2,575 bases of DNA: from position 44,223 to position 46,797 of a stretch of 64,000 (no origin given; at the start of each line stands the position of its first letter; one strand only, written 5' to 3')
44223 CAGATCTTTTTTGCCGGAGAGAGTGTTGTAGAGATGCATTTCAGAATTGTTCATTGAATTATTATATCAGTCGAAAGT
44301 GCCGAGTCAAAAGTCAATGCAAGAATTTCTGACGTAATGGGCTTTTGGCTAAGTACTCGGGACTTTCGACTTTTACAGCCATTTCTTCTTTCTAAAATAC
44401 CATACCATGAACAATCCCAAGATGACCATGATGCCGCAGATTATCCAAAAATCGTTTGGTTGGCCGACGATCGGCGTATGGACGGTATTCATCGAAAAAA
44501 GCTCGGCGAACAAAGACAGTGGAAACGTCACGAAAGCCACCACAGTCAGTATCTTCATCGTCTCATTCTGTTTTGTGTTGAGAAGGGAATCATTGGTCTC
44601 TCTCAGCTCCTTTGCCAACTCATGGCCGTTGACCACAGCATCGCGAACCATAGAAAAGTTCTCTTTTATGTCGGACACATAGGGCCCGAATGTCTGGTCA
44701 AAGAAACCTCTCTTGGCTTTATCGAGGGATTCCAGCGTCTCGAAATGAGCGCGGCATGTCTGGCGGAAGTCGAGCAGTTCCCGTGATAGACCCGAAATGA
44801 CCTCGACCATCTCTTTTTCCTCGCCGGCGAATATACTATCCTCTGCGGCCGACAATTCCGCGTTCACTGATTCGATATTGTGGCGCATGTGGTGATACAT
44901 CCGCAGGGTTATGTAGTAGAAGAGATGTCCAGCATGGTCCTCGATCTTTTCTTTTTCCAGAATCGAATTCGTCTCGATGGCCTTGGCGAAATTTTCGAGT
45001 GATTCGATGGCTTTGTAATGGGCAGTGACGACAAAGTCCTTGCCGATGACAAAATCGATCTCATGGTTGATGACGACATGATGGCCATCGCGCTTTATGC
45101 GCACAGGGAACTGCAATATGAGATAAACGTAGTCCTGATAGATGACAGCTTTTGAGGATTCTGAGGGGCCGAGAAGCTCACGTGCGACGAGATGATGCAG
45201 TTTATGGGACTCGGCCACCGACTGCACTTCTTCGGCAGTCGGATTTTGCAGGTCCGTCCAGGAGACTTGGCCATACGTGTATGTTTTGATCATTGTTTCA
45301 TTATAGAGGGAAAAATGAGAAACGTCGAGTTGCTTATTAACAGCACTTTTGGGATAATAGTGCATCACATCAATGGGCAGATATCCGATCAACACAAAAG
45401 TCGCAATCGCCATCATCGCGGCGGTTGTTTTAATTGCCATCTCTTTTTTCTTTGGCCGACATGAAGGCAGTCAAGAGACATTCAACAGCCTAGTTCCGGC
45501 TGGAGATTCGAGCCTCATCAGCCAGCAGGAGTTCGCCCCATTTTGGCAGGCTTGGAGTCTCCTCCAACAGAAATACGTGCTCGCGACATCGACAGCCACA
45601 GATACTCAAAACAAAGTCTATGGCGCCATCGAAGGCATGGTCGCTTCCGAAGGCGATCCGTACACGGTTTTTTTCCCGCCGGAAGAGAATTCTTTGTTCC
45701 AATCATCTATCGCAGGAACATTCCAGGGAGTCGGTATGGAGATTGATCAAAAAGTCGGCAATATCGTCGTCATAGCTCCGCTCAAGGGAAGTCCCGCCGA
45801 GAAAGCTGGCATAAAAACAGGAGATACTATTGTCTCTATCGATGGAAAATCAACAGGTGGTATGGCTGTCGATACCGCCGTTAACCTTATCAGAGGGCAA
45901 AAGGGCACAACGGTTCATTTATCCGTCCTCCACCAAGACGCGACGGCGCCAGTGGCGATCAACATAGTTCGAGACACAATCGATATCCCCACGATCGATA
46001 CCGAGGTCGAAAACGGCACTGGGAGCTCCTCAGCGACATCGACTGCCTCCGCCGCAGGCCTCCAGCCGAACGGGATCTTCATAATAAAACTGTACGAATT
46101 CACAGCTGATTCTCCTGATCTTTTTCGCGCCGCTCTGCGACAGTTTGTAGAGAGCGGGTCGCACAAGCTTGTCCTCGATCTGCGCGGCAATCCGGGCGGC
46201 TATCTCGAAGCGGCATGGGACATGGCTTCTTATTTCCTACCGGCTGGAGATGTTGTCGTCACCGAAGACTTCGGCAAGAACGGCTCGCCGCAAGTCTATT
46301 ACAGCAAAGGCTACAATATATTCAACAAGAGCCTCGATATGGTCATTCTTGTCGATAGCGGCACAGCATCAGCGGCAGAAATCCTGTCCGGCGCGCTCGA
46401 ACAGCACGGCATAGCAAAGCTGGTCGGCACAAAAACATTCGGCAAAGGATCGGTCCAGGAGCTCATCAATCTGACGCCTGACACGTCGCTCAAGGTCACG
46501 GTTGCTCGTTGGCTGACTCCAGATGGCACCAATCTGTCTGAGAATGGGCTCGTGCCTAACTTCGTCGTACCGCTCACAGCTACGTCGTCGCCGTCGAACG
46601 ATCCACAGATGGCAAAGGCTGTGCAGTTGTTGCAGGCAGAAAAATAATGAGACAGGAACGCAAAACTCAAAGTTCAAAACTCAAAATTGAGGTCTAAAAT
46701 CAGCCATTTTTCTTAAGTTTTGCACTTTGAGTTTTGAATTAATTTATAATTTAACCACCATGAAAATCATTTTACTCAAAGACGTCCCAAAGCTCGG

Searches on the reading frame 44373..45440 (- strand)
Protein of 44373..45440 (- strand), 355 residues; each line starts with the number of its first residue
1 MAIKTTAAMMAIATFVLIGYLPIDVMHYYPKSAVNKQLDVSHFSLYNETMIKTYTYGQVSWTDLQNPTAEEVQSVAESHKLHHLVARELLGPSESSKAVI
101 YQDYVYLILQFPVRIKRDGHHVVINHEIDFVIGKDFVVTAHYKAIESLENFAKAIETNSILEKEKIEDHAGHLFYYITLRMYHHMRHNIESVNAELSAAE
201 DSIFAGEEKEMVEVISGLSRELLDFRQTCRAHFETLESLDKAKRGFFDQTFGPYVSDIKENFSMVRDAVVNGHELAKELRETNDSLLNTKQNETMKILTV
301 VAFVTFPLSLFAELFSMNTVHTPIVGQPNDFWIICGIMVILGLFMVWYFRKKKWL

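Call 52: search_protein_families(library=pfam, proteins=[window:44373-45440:-], max_evalue=0.0001)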
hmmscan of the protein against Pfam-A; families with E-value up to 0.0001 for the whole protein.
window:44373-45440:- (355 aa): 1 family
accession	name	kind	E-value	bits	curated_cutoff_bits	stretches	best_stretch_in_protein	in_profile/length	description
PF01544.23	CorA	-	1.2e-48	166.4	27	1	57-351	2-292/292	CorA-like Mg2+ transporter protein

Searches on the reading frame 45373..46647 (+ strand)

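Call 52: search_protein_families(library=pfam, proteins=[window:45373-46647:+], max_evalue=0.0001)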
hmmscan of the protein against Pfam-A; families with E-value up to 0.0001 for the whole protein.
window:45373-46647:+ (424 aa): 5 families
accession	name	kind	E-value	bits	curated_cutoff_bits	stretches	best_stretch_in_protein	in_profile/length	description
PF03572.23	Peptidase_S41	-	1.2e-42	145.8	24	1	237-399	4-165/165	Peptidase family S41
PF00595.29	PDZ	-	1.7e-12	47.9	23.2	1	118-185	10-80/81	PDZ domain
PF17820.7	PDZ_6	-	2.9e-12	46.6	27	1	133-185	2-52/54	PDZ domain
PF13180.12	PDZ_2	-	2.5e-09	37.7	27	1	121-197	4-79/80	PDZ domain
PF22694.1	CtpB_N-like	-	1.4e-06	29.1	27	1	43-101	27-81/85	Activating protease CtpB N-terminal domain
